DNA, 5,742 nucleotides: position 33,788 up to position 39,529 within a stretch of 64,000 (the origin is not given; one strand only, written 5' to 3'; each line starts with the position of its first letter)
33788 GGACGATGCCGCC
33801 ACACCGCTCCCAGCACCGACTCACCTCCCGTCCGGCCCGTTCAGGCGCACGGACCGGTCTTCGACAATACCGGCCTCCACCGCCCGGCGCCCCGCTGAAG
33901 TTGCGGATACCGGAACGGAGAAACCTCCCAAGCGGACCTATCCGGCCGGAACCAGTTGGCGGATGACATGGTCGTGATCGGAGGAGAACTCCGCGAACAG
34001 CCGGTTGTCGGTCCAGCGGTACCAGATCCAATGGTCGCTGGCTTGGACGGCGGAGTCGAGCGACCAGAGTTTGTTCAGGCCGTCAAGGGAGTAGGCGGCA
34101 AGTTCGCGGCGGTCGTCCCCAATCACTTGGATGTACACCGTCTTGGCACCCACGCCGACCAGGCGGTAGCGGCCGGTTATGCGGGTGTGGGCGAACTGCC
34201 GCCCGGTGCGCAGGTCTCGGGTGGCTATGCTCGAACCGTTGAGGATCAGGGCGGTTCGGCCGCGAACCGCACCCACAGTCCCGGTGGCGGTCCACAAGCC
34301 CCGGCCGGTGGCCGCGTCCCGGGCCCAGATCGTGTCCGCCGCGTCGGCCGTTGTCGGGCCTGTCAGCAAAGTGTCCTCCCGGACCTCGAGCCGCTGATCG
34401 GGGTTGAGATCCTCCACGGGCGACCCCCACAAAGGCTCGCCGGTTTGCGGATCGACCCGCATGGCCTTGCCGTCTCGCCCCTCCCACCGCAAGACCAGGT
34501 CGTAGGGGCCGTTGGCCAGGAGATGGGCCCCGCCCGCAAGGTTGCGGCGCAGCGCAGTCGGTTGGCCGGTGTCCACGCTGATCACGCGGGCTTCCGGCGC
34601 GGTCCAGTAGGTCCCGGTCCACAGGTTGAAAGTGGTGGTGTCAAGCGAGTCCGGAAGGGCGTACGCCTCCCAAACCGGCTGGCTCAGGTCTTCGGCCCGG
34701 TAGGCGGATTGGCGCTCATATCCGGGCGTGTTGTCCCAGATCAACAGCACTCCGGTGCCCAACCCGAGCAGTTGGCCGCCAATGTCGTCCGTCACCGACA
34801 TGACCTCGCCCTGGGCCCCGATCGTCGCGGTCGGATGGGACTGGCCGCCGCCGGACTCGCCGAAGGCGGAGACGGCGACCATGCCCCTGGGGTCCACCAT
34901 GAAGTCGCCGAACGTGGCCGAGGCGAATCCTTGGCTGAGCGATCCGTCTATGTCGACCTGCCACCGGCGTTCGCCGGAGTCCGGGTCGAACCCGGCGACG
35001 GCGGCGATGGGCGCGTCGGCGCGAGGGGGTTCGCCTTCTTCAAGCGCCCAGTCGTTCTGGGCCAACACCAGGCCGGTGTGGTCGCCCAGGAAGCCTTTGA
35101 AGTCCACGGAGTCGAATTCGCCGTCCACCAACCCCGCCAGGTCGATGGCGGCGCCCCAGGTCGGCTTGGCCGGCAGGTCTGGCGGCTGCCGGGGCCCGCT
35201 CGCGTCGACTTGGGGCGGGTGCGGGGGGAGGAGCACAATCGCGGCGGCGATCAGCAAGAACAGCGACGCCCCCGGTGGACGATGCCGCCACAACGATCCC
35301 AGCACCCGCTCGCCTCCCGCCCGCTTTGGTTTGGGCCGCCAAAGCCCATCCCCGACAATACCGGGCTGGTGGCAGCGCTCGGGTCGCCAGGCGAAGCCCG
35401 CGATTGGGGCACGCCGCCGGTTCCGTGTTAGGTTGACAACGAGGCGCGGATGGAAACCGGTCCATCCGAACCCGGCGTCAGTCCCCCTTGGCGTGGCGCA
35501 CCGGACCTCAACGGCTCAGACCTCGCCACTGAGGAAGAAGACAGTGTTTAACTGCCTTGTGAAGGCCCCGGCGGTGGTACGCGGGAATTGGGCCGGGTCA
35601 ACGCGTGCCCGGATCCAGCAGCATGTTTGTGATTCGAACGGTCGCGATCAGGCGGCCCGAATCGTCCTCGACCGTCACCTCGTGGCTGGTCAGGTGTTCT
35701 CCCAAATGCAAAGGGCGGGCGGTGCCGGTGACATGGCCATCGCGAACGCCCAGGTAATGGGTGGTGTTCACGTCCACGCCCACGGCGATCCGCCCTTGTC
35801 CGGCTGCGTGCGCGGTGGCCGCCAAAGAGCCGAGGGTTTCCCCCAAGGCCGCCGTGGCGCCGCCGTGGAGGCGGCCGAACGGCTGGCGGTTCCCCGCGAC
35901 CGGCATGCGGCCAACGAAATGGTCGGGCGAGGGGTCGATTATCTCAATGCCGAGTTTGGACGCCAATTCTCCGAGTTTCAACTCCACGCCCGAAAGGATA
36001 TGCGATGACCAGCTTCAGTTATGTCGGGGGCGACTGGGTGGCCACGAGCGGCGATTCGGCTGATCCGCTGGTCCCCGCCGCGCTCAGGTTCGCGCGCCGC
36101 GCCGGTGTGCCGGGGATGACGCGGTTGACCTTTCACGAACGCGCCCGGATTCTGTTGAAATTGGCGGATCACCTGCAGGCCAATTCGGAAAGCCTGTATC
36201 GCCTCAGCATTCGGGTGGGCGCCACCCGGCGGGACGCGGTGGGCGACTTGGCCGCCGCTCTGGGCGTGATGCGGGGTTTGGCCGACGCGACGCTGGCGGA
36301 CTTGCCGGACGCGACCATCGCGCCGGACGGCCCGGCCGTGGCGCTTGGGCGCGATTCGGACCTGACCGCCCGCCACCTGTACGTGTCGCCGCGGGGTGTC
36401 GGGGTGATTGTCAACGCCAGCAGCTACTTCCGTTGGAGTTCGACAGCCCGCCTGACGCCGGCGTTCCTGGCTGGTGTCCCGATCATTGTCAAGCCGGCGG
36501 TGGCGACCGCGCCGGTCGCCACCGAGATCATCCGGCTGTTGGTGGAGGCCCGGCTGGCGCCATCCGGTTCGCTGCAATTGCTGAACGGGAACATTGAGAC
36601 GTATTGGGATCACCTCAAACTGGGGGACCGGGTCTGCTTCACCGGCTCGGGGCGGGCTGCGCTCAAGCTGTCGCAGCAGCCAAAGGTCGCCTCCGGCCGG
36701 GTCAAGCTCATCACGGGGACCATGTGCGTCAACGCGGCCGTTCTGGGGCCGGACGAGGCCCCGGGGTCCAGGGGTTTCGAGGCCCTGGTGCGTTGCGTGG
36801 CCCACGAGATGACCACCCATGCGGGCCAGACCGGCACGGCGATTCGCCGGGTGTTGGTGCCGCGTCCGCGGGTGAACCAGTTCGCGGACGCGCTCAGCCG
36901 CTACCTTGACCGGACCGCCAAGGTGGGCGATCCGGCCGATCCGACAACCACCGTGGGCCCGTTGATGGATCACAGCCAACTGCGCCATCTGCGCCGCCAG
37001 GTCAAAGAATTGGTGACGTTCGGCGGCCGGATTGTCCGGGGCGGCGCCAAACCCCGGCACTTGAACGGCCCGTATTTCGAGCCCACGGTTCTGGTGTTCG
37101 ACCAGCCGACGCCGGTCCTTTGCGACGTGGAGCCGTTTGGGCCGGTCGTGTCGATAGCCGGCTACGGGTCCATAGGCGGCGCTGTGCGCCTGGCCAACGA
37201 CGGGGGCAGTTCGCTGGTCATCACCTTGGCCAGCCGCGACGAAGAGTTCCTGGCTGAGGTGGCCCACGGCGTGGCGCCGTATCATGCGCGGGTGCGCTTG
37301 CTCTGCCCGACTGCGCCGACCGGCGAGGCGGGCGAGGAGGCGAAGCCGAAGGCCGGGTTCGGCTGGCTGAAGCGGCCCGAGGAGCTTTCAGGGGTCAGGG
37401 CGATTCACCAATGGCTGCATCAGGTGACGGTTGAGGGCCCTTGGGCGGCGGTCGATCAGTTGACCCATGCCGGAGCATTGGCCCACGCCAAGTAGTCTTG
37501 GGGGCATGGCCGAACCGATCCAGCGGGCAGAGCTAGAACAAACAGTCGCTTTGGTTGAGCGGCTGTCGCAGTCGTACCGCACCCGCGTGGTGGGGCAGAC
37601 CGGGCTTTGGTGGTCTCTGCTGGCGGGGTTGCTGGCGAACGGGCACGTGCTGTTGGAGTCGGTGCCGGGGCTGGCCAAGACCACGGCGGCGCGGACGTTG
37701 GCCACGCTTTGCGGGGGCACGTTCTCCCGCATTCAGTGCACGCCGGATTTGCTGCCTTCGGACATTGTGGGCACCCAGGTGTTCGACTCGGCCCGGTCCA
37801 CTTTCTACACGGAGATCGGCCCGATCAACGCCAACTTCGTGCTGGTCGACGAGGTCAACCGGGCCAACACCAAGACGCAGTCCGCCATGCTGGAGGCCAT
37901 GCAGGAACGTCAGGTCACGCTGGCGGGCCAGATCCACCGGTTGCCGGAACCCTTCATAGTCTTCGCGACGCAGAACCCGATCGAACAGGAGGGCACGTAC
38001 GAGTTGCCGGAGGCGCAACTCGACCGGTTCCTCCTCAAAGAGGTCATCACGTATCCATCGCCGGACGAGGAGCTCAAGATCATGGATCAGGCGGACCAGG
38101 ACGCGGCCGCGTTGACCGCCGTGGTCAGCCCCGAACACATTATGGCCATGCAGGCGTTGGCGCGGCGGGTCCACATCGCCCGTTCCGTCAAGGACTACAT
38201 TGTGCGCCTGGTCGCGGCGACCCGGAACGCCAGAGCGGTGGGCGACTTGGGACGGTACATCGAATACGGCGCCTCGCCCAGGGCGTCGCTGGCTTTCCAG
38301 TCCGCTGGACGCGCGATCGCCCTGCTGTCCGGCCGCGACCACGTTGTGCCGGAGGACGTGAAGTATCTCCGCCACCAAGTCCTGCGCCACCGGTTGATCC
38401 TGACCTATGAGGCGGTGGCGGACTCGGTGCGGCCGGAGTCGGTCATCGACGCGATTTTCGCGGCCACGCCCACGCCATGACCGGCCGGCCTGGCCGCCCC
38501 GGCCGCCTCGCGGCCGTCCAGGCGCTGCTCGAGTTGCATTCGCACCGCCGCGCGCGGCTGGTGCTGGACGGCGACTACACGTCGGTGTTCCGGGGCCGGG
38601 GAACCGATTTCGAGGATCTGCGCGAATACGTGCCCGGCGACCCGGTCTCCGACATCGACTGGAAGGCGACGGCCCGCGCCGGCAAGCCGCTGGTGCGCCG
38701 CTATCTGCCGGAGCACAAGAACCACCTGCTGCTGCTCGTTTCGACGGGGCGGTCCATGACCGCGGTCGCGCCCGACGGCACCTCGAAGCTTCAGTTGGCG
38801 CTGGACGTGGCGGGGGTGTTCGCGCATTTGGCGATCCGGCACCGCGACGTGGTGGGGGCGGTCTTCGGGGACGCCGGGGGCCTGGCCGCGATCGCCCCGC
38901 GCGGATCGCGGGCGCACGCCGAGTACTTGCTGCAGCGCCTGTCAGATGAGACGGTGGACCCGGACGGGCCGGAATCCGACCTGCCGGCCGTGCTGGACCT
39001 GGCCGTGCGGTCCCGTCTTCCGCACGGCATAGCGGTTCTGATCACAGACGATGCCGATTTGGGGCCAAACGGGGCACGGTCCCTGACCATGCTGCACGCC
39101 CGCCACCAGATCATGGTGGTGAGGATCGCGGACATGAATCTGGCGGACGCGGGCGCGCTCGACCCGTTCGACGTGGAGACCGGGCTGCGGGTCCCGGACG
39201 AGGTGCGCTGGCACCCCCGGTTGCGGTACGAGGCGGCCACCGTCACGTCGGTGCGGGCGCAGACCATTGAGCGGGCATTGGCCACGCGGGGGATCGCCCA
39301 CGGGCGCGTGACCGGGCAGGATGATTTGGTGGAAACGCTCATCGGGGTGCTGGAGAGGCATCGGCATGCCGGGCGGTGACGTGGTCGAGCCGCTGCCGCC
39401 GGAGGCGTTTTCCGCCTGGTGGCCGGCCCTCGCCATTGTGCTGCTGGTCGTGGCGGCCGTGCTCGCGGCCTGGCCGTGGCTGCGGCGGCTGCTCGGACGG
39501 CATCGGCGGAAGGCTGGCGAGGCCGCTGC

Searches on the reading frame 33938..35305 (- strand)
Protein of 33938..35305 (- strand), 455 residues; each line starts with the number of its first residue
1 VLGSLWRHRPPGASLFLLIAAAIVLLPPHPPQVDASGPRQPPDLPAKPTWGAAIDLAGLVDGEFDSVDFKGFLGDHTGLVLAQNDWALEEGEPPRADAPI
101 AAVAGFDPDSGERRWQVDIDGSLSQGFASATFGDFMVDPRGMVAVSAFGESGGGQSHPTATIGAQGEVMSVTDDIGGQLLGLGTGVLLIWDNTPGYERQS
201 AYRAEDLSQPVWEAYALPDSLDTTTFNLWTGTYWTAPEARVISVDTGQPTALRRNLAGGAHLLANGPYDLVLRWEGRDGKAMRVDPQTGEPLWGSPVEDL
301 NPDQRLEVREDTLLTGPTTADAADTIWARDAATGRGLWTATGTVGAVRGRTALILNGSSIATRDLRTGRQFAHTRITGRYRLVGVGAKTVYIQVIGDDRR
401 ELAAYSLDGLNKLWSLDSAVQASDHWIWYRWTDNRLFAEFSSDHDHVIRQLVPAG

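Call 6: search_protein_families(library=pfam, proteins=[window:33938-35305:-], max_evalue=0.01)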
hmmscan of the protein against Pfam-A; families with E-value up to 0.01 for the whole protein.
window:33938-35305:- (455 aa): 1 family
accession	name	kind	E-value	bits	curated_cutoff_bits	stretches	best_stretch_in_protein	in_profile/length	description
PF13360.13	PQQ_2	-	1.4e-05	25.3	27.6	1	278-414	2-142/233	Outer membrane protein assembly factor BamB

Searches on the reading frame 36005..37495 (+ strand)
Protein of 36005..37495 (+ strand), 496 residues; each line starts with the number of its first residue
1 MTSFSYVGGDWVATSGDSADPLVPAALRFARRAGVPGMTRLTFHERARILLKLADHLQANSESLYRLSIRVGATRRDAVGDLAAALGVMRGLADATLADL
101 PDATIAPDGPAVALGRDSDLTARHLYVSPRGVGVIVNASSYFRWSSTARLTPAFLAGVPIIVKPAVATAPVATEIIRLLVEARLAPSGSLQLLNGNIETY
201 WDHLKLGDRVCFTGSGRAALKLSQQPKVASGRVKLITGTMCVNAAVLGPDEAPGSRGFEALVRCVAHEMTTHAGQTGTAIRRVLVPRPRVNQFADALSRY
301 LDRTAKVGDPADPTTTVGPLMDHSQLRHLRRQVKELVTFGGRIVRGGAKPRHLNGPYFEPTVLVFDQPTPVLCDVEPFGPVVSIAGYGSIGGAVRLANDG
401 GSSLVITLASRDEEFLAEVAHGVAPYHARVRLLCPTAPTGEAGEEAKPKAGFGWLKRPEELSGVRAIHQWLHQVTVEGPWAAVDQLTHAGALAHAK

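Call 6: search_protein_families(library=pfam, proteins=[window:36005-37495:+], max_evalue=0.01)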
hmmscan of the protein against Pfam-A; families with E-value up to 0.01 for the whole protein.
window:36005-37495:+ (496 aa): 1 family
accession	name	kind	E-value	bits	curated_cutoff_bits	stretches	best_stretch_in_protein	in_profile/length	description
PF00171.27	Aldedh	-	1.1e-45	156.6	23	1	18-420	26-412/461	Aldehyde dehydrogenase family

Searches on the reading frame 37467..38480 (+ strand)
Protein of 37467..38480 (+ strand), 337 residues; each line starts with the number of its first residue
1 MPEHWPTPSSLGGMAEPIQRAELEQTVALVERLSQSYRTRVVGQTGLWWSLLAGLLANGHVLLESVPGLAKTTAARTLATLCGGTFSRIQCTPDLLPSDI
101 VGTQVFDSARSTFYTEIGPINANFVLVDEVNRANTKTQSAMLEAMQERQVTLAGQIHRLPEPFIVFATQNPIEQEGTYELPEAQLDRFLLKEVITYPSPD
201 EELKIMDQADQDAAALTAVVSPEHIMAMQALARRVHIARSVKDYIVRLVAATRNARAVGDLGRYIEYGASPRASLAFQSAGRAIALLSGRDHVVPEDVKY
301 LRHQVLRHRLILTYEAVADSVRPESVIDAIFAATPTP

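Call 39: search_protein_families(library=pfam, proteins=[window:37467-38480:+], max_evalue=0.0001)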
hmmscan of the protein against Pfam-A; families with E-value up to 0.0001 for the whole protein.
window:37467-38480:+ (337 aa): 4 families
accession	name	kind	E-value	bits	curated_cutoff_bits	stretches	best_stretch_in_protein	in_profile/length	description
PF07726.17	AAA_3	-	2.3e-59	199.4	27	1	60-190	1-131/131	ATPase family associated with various cellular activities (AAA)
PF17863.7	AAA_lid_2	-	5.7e-20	71.3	22.7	1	264-329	8-73/74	AAA lid domain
PF07728.20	AAA_5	-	2.5e-11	44.2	22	1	60-188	1-139/139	AAA domain (dynein-related subfamily)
PF20030.5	bpMoxR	-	1.3e-08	34.6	27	1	35-202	8-174/205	MoxR domain in the MoxR-vWA-beta-propeller ternary systems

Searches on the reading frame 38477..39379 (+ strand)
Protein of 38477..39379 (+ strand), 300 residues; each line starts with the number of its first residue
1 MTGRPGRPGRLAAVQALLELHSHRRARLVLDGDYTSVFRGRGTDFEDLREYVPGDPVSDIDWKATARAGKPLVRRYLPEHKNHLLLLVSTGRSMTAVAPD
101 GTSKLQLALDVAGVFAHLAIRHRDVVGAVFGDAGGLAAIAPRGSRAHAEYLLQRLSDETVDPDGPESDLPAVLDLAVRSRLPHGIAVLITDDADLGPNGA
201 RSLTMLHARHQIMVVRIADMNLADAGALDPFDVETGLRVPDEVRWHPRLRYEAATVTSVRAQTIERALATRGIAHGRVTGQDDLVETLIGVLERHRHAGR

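Call 39: search_protein_families(library=pfam, proteins=[window:38477-39379:+], max_evalue=0.0001)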
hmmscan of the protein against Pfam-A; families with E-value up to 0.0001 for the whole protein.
window:38477-39379:+ (300 aa): 1 family
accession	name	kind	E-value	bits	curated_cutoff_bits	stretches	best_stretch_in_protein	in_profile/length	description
PF01882.25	DUF58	-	2.1e-28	99.5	23.4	1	47-253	1-208/216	Protein of unknown function DUF58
